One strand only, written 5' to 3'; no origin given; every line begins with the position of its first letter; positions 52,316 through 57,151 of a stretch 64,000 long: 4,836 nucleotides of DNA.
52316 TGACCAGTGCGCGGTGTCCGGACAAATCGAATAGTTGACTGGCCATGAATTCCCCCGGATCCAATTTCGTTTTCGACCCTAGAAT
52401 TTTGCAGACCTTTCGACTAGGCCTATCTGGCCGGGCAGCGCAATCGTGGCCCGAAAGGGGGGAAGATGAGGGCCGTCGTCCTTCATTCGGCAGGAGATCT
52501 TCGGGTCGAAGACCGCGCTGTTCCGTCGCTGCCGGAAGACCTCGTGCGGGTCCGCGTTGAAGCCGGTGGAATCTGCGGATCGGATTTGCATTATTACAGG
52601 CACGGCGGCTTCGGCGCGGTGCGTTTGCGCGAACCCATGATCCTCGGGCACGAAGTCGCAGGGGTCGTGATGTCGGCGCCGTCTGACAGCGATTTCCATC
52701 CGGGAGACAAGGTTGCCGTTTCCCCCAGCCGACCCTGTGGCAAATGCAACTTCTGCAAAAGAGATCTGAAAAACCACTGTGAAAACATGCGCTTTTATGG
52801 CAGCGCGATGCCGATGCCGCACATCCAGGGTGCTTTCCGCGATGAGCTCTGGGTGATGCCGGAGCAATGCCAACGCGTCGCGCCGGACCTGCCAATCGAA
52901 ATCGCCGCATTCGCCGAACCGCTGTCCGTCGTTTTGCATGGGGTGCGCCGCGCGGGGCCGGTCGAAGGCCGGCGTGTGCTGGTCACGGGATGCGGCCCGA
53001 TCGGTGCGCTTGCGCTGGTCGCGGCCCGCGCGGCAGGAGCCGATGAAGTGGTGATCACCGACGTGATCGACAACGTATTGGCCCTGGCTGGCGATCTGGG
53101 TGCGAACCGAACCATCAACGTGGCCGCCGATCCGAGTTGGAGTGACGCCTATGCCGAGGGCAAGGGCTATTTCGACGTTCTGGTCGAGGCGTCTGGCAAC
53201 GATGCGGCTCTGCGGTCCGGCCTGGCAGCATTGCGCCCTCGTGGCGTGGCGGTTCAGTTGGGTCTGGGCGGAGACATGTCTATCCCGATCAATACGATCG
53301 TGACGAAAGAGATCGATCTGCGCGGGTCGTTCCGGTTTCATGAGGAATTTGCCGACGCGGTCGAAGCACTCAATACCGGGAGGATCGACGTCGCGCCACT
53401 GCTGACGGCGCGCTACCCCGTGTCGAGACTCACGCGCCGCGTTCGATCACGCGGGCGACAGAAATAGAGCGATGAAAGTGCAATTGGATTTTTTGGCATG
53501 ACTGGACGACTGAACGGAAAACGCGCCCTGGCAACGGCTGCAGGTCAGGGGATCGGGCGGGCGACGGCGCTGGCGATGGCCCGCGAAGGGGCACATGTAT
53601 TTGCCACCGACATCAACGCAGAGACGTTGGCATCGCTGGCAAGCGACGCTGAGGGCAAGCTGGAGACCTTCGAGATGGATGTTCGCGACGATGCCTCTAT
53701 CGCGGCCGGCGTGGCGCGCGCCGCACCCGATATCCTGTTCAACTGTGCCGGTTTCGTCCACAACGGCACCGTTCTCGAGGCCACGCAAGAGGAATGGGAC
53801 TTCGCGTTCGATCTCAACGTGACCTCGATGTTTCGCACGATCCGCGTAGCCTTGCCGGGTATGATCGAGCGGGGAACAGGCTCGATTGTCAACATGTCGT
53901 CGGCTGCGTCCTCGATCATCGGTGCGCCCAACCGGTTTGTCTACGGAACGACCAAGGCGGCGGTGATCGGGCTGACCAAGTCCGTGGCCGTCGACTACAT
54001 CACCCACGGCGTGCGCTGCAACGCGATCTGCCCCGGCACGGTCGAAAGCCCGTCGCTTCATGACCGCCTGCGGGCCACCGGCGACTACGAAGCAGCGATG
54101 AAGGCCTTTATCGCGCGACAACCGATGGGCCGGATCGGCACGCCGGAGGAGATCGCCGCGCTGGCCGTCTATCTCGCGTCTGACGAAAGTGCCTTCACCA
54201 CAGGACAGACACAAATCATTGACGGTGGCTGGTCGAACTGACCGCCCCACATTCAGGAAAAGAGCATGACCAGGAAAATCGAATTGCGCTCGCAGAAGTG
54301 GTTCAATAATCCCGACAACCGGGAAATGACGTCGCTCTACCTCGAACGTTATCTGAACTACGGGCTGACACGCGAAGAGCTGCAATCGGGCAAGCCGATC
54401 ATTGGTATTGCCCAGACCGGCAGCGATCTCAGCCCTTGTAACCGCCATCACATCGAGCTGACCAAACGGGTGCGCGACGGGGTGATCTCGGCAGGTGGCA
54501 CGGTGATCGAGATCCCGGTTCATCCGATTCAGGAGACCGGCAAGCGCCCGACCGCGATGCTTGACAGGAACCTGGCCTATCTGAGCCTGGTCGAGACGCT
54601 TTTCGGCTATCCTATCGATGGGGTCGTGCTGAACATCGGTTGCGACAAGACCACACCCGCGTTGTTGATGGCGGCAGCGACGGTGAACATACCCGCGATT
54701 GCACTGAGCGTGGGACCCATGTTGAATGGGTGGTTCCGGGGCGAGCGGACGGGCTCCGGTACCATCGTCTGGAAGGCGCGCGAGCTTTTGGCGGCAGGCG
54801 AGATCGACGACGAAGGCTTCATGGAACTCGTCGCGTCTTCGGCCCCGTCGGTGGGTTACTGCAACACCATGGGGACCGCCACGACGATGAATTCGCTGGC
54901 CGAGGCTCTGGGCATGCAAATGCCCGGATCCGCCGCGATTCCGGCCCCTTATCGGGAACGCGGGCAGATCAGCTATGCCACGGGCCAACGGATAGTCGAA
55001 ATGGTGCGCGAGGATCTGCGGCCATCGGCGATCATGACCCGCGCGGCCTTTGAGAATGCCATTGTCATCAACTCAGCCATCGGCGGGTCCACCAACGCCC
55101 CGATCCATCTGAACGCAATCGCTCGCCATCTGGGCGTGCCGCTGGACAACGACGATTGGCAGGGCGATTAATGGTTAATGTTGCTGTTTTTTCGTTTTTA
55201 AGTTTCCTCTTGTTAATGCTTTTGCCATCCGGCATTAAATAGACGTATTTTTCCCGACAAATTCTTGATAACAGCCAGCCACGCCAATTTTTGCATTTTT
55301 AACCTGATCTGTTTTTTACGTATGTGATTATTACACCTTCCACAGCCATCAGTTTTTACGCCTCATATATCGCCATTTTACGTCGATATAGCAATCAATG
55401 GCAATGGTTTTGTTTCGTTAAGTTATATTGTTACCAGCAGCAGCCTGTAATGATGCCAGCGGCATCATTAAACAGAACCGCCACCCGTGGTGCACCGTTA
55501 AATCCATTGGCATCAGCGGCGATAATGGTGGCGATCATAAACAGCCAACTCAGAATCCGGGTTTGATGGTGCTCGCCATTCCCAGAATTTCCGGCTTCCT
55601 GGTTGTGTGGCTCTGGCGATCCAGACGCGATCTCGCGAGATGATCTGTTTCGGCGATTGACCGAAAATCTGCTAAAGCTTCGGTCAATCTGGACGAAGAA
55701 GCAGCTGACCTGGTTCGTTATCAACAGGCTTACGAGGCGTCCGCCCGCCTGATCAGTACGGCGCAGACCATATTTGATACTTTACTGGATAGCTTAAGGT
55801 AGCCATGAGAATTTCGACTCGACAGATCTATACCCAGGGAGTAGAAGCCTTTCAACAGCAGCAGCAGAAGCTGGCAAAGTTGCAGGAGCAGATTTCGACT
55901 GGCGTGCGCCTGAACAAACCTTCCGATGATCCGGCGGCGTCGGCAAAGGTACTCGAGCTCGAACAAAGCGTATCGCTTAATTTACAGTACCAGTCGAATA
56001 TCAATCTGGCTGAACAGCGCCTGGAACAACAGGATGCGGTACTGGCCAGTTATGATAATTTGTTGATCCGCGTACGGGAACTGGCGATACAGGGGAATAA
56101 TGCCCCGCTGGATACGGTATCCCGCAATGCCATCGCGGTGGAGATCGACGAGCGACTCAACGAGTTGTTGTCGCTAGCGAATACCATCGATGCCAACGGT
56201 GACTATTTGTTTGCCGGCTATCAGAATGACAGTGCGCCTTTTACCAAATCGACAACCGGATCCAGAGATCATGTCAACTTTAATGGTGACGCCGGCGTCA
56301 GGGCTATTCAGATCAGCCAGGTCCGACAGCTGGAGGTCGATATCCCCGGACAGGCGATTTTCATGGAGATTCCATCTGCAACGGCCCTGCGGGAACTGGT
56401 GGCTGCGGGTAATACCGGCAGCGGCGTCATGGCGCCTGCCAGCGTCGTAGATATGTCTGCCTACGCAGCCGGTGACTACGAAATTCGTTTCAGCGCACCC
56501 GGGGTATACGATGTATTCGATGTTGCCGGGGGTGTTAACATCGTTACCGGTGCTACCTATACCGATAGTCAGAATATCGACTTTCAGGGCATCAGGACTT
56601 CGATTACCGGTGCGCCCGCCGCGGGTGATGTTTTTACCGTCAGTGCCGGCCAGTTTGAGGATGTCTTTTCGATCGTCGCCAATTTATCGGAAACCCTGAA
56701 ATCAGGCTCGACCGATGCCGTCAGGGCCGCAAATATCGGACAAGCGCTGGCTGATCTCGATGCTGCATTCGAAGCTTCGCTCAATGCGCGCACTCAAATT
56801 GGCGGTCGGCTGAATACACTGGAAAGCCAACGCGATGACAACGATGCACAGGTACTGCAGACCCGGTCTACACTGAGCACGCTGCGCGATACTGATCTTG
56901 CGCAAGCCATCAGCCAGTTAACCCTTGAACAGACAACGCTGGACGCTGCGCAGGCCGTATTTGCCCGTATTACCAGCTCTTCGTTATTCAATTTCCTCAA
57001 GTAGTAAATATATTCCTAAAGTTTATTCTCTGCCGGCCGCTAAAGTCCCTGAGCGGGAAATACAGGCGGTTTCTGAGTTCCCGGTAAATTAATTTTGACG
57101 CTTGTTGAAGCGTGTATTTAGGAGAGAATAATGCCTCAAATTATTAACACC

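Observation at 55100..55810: Abrupt alpha-to-gamma proteobacterial junction: chimera or recent flagellar transfer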

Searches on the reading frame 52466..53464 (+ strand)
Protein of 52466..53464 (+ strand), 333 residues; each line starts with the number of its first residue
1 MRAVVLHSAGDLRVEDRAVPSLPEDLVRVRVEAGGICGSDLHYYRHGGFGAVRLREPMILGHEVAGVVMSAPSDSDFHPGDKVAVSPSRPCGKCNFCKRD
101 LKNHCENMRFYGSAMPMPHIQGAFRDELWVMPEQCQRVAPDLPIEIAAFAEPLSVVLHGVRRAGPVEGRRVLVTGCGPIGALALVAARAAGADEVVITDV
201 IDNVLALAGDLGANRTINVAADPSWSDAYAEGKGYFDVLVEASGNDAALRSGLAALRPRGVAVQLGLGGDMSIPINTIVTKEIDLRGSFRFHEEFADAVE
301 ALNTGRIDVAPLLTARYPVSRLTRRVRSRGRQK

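Call 38: search_protein_families(library=pfam, proteins=[window:52466-53464:+], max_evalue=0.00001)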
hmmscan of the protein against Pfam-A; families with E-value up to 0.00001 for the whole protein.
window:52466-53464:+ (333 aa): 3 families
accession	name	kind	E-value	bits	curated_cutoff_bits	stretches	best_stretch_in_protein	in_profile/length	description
PF08240.17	ADH_N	-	1.3e-22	80.4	23.5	1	25-135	3-99/104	Alcohol dehydrogenase GroES-like domain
PF00107.32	ADH_zinc_N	-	4.4e-22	78.9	31.8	1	178-302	1-127/129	Zinc-binding dehydrogenase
PF16912.11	Glu_dehyd_C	-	4.4e-11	43.1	34.9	1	146-279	3-149/211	Glucose dehydrogenase C-terminus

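Call 42: find_encoding_contigs(protein=window:52466-53464:+, flank=5000, max_places=4)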
Protein window:52466-53464:+ (333 aa): no gene with exactly this product is on record in the collection.

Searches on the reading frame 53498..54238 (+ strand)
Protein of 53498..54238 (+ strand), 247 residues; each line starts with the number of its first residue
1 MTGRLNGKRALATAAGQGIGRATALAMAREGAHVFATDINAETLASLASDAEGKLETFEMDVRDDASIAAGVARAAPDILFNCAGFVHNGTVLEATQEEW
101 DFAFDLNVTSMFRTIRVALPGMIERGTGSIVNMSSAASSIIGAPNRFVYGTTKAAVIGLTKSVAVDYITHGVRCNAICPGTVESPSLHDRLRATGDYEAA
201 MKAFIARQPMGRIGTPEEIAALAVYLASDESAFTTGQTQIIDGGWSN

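Call 38: search_protein_families(library=pfam, proteins=[window:53498-54238:+], max_evalue=0.00001)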
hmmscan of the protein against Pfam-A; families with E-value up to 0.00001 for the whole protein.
window:53498-54238:+ (247 aa): 2 families
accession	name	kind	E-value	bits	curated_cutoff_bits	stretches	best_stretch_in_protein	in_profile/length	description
PF13561.12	adh_short_C2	-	1.3e-60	205.4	27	1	15-246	4-236/236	Enoyl-(Acyl carrier protein) reductase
PF00106.31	adh_short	-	4.3e-45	154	26.6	1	8-188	1-188/195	short chain dehydrogenase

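Call 40: find_encoding_contigs(protein=window:53498-54238:+, flank=4000, max_places=6)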
Protein window:53498-54238:+ (247 aa): no gene with exactly this product is on record in the collection.

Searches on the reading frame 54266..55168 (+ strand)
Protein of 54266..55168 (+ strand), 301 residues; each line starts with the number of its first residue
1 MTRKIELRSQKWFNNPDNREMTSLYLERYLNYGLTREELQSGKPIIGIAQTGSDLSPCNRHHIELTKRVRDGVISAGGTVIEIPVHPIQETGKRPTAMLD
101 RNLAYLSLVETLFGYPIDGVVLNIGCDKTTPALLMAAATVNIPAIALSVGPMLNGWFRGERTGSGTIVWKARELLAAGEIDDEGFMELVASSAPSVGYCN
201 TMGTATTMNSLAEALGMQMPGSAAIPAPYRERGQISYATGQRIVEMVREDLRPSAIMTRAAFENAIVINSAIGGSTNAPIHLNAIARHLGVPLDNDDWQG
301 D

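Call 7: search_protein_families(library=pfam, proteins=[window:54266-55168:+])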
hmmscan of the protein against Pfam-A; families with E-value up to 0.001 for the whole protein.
window:54266-55168:+ (301 aa): 1 family
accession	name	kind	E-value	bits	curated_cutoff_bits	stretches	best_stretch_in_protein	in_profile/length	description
PF00920.27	ILVD_EDD_N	-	8.6e-82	275.3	27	1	43-299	1-259/316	Dihydroxy-acid/6-phosphogluconate dehydratase N-terminal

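Call 17: find_related_loci(query=window:54266-55168:+, collection=genome_contigs, flank=6000)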
Query window:54266-55168:+ (301 aa) in genome_contigs; peptide patterns used: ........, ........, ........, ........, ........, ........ (x = any residue, [..] = any of these).
600 stretches matched a pattern (row limit reached: there are more); 590 encode a relative of the query (tblastn E <= 1e-3); the best 80 are kept; 80 distinct loci.
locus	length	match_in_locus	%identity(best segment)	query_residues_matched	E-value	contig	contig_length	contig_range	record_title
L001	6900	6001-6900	92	1-300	0e+0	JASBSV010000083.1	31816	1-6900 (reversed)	MAG: Paracoccaceae bacterium isolate BWSM_148 k141_65401, whole genome shotgun sequence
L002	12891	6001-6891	93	3-299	0e+0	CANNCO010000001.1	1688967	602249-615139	uncultured Rhodobacteraceae bacterium isolate N326-Z.fasta genome assembly, contig: NODE_1, whole genome shotgun sequenc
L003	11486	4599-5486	93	4-299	0e+0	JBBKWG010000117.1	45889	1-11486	MAG: Paracoccaceae bacterium isolate metabat_bins.308 k119_13137, whole genome shotgun sequence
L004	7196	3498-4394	92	1-299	0e+0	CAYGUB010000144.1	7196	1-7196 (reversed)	MAG TPA_asm: uncultured Rhodobacterales bacterium isolate ERP117304_co3_228 genome assembly, contig: NODE_14949_length_7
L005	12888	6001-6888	93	4-299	0e+0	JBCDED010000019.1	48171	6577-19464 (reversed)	MAG: Pseudomonadota bacterium isolate P01_G01_bin.56 k141_2671346_length_48171_cov_35.6437, whole genome shotgun sequenc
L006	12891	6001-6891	92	3-299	0e+0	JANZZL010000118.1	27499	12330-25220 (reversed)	MAG: Rhodobacteraceae bacterium isolate SKW120 k141_339425, whole genome shotgun sequence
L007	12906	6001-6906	91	1-299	0e+0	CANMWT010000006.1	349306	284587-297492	uncultured Roseobacter sp. isolate N1Y178-3Z.fasta genome assembly, contig: NODE_6, whole genome shotgun sequence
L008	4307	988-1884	91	1-299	0e+0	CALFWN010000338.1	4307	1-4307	MAG: uncultured Litoreibacter sp. isolate H4_Bin_Bin_195_sub_1 genome assembly, contig: c_000000144267, whole genome sho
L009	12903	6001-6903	91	2-299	0e+0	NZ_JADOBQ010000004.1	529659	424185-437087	Roseobacter sp. MH60115 contig4, whole genome shotgun sequence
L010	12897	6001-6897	90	1-299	0e+0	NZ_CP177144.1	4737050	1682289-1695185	Marinibacterium sp. SX1 chromosome, complete genome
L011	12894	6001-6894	91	3-300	0e+0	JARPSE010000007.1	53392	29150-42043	MAG: Candidatus Planktomarina antarctica isolate C5-3 ANT28_SAMPLE241_METAG-scaffold_156, whole genome shotgun sequence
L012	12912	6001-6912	88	2-299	0e+0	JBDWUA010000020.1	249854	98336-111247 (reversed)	MAG: Paracoccaceae bacterium isolate LC.09.M.C6_495_19 LC_09_M_C6_495_19_000000000020, whole genome shotgun sequence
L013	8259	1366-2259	91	1-299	0e+0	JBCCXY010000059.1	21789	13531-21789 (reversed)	MAG: Pseudomonadota bacterium isolate P01_F01_bin.138 k141_2401891_length_21789_cov_12.0000, whole genome shotgun sequen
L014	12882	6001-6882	93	6-299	0e+0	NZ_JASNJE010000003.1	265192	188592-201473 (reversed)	Sedimentitalea xiamensis strain JM2-8 NODE_3_length_265192_cov_54.885865, whole genome shotgun sequence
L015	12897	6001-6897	91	1-299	0e+0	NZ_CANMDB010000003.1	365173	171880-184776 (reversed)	Uncultured Roseobacter sp. isolate 2-944-J.fasta NODE_3, whole genome shotgun sequence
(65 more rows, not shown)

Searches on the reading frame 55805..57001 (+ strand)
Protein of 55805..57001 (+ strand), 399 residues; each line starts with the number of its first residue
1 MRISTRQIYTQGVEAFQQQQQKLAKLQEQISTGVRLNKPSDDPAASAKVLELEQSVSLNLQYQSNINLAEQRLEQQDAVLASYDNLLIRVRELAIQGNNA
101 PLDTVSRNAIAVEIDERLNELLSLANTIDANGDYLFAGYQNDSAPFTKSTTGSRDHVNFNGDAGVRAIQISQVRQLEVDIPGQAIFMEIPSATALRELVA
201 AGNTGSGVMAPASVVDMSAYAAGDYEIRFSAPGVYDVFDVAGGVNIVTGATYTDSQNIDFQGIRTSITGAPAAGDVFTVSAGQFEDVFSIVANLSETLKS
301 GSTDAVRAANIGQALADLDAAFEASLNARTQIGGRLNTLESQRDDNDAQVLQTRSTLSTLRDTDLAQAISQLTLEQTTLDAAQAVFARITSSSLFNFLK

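Call 7: search_protein_families(library=pfam, proteins=[window:55805-57001:+])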
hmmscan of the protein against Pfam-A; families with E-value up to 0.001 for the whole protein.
window:55805-57001:+ (399 aa): 3 families
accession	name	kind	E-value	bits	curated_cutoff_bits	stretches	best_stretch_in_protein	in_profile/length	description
PF00669.25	Flagellin_N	-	3.1e-21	76.3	26.6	1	3-140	1-138/139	Bacterial flagellin N-terminal helical region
PF21158.3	flgK_1st_1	-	7.6e-07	29.5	24.2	1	201-279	4-79/81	Flagellar hook-associated protein 1, D2-like domain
PF00700.27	Flagellin_C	-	0.00051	20.8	23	1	318-398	4-86/86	Bacterial flagellin C-terminal helical region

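Call 39: find_encoding_contigs(protein=window:55805-57001:+, flank=4000, max_places=6)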
Protein window:55805-57001:+ (399 aa): 1 contig read that carries it; 1 place shown.
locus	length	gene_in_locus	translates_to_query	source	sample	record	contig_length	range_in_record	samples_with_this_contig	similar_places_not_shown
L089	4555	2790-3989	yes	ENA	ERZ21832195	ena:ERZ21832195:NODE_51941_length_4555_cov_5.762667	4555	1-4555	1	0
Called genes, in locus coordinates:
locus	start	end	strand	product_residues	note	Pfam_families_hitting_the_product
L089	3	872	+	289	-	?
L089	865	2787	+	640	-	PF00460:Flg_bb_rod, PF22638:FlgK_D1, PF21158:flgK_1st_1, PF06429:Flg_bbr_C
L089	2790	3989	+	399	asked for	PF00669:Flagellin_N, PF21158:flgK_1st_1 (weak)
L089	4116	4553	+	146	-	?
